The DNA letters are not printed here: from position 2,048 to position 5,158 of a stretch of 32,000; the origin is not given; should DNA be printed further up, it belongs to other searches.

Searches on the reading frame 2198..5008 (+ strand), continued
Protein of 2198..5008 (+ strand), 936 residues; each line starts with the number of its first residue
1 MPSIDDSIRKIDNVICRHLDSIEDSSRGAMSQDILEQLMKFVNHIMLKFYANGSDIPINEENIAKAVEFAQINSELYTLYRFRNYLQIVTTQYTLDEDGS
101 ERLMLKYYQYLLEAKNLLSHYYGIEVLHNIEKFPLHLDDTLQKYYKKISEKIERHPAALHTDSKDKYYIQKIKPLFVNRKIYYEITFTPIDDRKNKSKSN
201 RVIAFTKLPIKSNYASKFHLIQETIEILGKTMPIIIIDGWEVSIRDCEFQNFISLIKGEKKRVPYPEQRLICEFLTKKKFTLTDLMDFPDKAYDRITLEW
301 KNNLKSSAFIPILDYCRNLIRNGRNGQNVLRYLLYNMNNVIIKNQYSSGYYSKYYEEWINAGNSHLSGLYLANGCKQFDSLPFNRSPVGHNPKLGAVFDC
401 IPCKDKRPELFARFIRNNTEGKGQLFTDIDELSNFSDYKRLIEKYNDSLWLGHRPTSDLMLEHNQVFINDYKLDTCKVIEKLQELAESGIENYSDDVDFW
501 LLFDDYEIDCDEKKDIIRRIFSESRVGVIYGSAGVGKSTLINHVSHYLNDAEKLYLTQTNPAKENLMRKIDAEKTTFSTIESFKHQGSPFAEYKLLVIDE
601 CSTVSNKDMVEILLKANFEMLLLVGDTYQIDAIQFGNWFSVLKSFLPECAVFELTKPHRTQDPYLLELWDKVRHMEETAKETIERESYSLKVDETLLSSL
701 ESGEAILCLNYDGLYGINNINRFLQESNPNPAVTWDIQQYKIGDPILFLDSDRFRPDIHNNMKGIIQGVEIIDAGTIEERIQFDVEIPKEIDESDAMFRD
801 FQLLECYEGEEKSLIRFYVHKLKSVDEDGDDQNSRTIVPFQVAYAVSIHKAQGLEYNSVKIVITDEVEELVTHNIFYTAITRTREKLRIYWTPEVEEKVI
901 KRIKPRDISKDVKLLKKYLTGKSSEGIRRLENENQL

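Call 48: get_annotated_region(hit=H1, flank=9000)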
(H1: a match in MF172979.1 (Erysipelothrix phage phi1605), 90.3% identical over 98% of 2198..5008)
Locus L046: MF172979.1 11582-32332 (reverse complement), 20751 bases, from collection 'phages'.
description: Erysipelothrix phage phi1605, complete genome.
organism: Erysipelothrix phage phi1605 (NCBI taxid 2006938)
taxonomy: Viruses; Duplodnaviria; Heunggongvirae; Uroviricota; Caudoviricetes
host: Erysipelothrix rhusiopathiae ZJ; source: swine; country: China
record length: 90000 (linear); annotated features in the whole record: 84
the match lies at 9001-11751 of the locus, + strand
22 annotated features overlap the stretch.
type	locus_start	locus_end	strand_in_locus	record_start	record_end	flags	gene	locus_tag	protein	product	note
CDS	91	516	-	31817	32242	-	-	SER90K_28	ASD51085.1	hypothetical protein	-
CDS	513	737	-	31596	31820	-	-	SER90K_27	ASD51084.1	hypothetical protein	-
CDS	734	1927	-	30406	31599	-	-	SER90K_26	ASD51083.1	DNA helicase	HepA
CDS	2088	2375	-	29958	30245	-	-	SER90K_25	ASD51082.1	hypothetical protein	orf2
CDS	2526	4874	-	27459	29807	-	-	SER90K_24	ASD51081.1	DNA primase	orf1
CDS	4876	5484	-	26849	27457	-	-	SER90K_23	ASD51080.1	hypothetical protein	-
CDS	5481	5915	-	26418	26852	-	-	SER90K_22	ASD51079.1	hypothetical protein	-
CDS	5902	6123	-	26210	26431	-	-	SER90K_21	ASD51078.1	hypothetical protein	-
CDS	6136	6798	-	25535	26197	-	rha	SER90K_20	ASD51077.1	rha protein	rha protein, phage phi-80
CDS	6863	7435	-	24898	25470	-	-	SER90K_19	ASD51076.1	hypothetical protein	-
CDS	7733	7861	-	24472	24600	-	-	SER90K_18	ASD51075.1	hypothetical protein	-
CDS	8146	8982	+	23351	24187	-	-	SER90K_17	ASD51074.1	hypothetical protein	-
CDS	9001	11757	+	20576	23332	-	-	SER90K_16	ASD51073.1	RecD-like DNA helicase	recD-like DNA helicase YrrC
CDS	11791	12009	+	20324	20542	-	-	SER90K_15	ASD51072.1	hypothetical protein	-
CDS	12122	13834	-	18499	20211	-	resIIs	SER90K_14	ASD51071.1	type IIs restriction endonuclease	-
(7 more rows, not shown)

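Call 49: get_annotated_region(hit=H2, flank=9000)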
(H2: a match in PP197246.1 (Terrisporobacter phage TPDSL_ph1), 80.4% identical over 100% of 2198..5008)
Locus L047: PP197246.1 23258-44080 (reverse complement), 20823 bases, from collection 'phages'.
description: Terrisporobacter phage TPDSL_ph1, complete genome.
organism: Terrisporobacter phage TPDSL_ph1 (NCBI taxid 3141806)
taxonomy: Viruses
host: Terrisporobacter petrolearius DSL; source: culture supernatant; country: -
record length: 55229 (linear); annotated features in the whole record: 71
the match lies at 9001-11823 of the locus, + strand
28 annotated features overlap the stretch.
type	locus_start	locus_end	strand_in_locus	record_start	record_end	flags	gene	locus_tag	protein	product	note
CDS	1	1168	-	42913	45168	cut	-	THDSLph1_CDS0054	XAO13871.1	DNA helicase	-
CDS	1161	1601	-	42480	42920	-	-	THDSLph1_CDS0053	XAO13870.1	nucleoside 2-deoxyribosyltransferase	-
CDS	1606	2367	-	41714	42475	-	-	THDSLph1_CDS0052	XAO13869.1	anti-repressor Ant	-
CDS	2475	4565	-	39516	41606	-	-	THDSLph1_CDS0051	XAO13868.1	DNA polymerase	-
CDS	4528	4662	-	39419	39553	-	-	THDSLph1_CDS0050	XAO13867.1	hypothetical protein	-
CDS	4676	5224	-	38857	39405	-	-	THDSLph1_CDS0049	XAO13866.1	ssDNA binding and annealing protein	Gp2.5-like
CDS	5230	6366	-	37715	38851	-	-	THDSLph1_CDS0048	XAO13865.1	exonuclease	-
CDS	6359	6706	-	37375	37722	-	-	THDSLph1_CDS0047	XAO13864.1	hypothetical protein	-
CDS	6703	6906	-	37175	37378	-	-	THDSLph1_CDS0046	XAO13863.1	hypothetical protein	-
CDS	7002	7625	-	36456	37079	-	-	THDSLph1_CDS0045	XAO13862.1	RNA polymerase sigma factor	-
CDS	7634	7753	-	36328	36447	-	-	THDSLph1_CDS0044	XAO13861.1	hypothetical protein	-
CDS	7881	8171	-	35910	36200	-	-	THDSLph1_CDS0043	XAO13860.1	hypothetical protein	-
CDS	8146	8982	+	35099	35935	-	-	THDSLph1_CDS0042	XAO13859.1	hypothetical protein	-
CDS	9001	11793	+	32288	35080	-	-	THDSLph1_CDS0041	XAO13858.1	Dda-like helicase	-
CDS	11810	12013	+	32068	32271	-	-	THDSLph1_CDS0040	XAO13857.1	transcriptional repressor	-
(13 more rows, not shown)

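Call 61: search_protein_families(library=phrogs, proteins=[window:2198-5008:+], max_evalue=0.001)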
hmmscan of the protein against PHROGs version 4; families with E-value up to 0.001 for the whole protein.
window:2198-5008:+ (936 aa): 5 families
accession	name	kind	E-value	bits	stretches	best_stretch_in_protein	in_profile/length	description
phrog_325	-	DNA, RNA and nucleotide metabolism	1.1e-163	547.9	1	1-919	63-894/986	Dda-like helicase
phrog_4412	-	DNA, RNA and nucleotide metabolism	5.3e-24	85.6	1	476-888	295-710/743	exonuclease V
phrog_1967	-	DNA, RNA and nucleotide metabolism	6.8e-07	29.2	0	847-908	609-685/776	DNA helicase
phrog_1297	-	other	4.1e-05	23.8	1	504-612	5-118/356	ATPase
phrog_168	-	DNA, RNA and nucleotide metabolism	0.00029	21.6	1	525-615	44-121/314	clamp loader of DNA polymerase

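Call 62: search_protein_families(library=pfam, proteins=[L023:14428-15564:-, L021:15558-16436:-, L023:16446-17489:-, L023:17950-19710:-, L027:4625-6412:+, L027:6399-7670:+, L027:7671-10772:+, L027:10777-11634:+, L031:9481-10365:+, L015:13052-14587:+], max_evalue=0.001)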
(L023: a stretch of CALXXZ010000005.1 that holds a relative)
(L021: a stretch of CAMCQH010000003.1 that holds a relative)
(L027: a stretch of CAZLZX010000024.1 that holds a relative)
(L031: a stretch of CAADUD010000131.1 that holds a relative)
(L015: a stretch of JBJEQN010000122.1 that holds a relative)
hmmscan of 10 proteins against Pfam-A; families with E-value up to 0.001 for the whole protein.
L023:14428-15564:- (378 aa): 1 family
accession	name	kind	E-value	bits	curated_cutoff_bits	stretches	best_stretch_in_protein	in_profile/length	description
PF01555.25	N6_N4_Mtase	-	2.4e-23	83.7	26.7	2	38-203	112-221/221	DNA methylase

L021:15558-16436:- (292 aa): 1 family
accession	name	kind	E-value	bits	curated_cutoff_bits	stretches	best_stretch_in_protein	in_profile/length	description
PF02086.21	MethyltransfD12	-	3.6e-39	135.5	22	1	11-263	1-252/253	D12 class N6 adenine-specific DNA methyltransferase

L023:16446-17489:- (347 aa): 1 family
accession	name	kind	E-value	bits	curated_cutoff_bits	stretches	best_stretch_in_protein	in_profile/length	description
PF02086.21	MethyltransfD12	-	5e-40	138.2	22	1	7-306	1-252/253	D12 class N6 adenine-specific DNA methyltransferase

L023:17950-19710:- (586 aa): 2 families
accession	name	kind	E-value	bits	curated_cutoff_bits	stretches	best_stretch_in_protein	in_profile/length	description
PF03772.21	Competence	-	1.5e-47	162.6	23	1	224-499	1-264/270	Competence protein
PF13567.11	DUF4131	-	8.1e-15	55.3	31.6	1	27-184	8-163/165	Domain of unknown function (DUF4131)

L027:4625-6412:+ (595 aa): 3 families
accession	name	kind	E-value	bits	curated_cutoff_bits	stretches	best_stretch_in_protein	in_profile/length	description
PF02384.22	N6_Mtase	-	5.3e-55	187.4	20.4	1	171-483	5-295/311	N-6 DNA Methylase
PF12161.14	HsdM_N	-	2.6e-18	67.4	24.5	1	22-145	3-125/135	HsdM N-terminal domain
PF07669.17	Eco57I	-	1.1e-06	29.3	25.3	1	293-398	71-169/171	Eco57I restriction-modification methylase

L027:6399-7670:+ (423 aa): 1 family
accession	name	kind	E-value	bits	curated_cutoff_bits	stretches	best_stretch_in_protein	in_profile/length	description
PF01420.25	Methylase_S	-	6.3e-22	79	22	1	224-406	1-168/168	Type I restriction modification DNA specificity domain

L027:7671-10772:+ (1033 aa): 5 families
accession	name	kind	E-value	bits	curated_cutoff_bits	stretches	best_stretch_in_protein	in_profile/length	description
PF18766.7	SWI2_SNF2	-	4.4e-24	85.8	26.7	1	297-449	1-143/221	SWI2/SNF2 ATPase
PF04851.21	ResIII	-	4.4e-15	56.4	22.5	1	294-444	4-145/164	Type III restriction enzyme, res subunit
PF04313.20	HSDR_N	-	7e-14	52.6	25.1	1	122-216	103-196/198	Type I restriction enzyme R protein N terminus (HSDR_N)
PF22679.2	T1R_D3-like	-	1.2e-12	48.9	27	1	677-744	90-157/158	Type I restriction enzyme subunit R domain 3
PF00270.35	DEAD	-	2.9e-08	34.1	26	1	315-504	14-165/167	DEAD/DEAH box helicase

L027:10777-11634:+ (285 aa): 3 families
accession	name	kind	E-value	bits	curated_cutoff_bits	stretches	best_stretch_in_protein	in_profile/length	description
PF14267.11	DUF4357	-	1.7e-14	53.9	38.4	1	228-276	6-54/54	Domain of unknown function (DUF4357)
PF01541.30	GIY-YIG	-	1.1e-06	29.2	22.6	1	51-115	3-66/78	GIY-YIG catalytic domain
PF20815.3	GIY_YIG_2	-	0.00045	20.6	22.4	0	57-92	25-64/153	GIY-YIG catalytic domain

L031:9481-10365:+ (295 aa): 0 families

L015:13052-14587:+ (511 aa): 0 families

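Call 85: search_solved_structures(query=window:2198-5005:+, max_evalue=0.01)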
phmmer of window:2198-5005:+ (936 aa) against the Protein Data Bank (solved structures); distinct sequences matched with E-value up to 0.01: 3.
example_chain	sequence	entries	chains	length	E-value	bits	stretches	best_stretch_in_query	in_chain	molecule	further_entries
3e1s_A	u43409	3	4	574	2.8e-08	35.4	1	825-887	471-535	Exodeoxyribonuclease V, subunit RecD | Exodeoxyribonuclease V, subunit RecD, putative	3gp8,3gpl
1w36_D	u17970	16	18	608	5.8e-05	24.4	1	839-895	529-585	EXODEOXYRIBONUCLEASE V ALPHA CHAIN | RecBCD enzyme subunit RecD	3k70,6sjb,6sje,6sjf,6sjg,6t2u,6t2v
5ld2_D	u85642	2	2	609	5.8e-05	24.4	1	839-895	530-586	RecBCD enzyme subunit RecD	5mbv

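Call 92: find_related_loci(query=A5, collection=viral_contigs, flank=7000)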
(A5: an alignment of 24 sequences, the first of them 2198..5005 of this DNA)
Query A5 (936 aa) in viral_contigs; peptide patterns used: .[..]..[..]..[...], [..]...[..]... (x = any residue, [..] = any of these).
600 stretches matched a pattern (row limit reached: there are more); 90 encode a relative of the query (tblastn E <= 1e-3); the best 80 are kept; 77 distinct loci.
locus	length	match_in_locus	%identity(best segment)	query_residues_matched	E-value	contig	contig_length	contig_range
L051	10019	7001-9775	87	1-925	0e+0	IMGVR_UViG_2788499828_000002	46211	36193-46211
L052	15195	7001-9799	88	1-936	0e+0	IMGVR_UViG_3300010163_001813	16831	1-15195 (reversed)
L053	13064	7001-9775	86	1-925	0e+0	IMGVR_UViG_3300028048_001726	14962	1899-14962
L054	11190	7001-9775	86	1-925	0e+0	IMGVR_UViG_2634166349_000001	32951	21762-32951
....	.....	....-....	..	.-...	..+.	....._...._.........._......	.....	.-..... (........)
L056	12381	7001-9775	86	1-925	0e+0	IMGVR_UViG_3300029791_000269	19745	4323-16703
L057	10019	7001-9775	86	1-925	0e+0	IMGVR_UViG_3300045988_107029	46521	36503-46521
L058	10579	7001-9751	90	1-919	0e+0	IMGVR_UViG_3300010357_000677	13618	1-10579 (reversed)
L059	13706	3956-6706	90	1-919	0e+0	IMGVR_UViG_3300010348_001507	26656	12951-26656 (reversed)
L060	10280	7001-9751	90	1-919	0e+0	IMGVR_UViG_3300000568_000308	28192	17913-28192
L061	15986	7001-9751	90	1-919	0e+0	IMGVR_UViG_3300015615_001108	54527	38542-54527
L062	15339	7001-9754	87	1-920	0e+0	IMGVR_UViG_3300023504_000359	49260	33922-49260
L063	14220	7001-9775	88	1-925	0e+0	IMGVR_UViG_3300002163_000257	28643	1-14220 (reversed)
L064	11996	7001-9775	87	1-925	0e+0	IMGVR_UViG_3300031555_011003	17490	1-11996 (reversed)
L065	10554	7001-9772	86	1-925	0e+0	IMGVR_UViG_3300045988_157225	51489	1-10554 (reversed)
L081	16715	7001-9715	57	1-919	0e+0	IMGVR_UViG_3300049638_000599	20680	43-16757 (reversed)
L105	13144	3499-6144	31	23-919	3e-108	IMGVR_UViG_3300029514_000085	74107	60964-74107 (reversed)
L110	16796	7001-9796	46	4-916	0e+0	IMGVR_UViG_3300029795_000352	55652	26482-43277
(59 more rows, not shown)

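Call 97: search_protein_families(library=pfam, alignment_id=A6, max_evalue=0.00001)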
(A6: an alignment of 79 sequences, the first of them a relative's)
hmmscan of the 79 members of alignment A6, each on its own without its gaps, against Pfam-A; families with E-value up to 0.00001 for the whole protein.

A. member 1, L081:5036-5836:- (266 aa): 0 families

B. families by the number of members that match (of 79 scanned): 79 families (the first 25 are shown)
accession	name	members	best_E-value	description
PF04851.21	ResIII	6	1.4e-40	Type III restriction enzyme, res subunit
PF01420.25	Methylase_S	5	3.8e-48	Type I restriction modification DNA specificity domain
PF18766.7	SWI2_SNF2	4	3.7e-68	SWI2/SNF2 ATPase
PF00239.26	Resolvase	4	7.1e-34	Resolvase, N terminal domain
PF07508.19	Recombinase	4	6.9e-26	Recombinase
PF13408.12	Zn_ribbon_recom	4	2.9e-16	Recombinase zinc beta ribbon domain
PF22679.2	T1R_D3-like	3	3.6e-60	Type I restriction enzyme subunit R domain 3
PF04313.20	HSDR_N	3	2.4e-47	Type I restriction enzyme R protein N terminus (HSDR_N)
PF01555.25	N6_N4_Mtase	3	1.1e-46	DNA methylase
PF00270.35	DEAD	3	3.5e-09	DEAD/DEAH box helicase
PF00145.23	DNA_methylase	2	1.7e-74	C-5 cytosine-specific DNA methylase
PF01381.28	HTH_3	2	7.5e-16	Helix-turn-helix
PF09566.16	RE_SacI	1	3.7e-115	SacI restriction endonuclease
PF02914.21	DDE_2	1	1.2e-110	Bacteriophage Mu transposase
PF12008.13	EcoR124_C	1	5.7e-69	Type I restriction and modification enzyme - subunit R C terminal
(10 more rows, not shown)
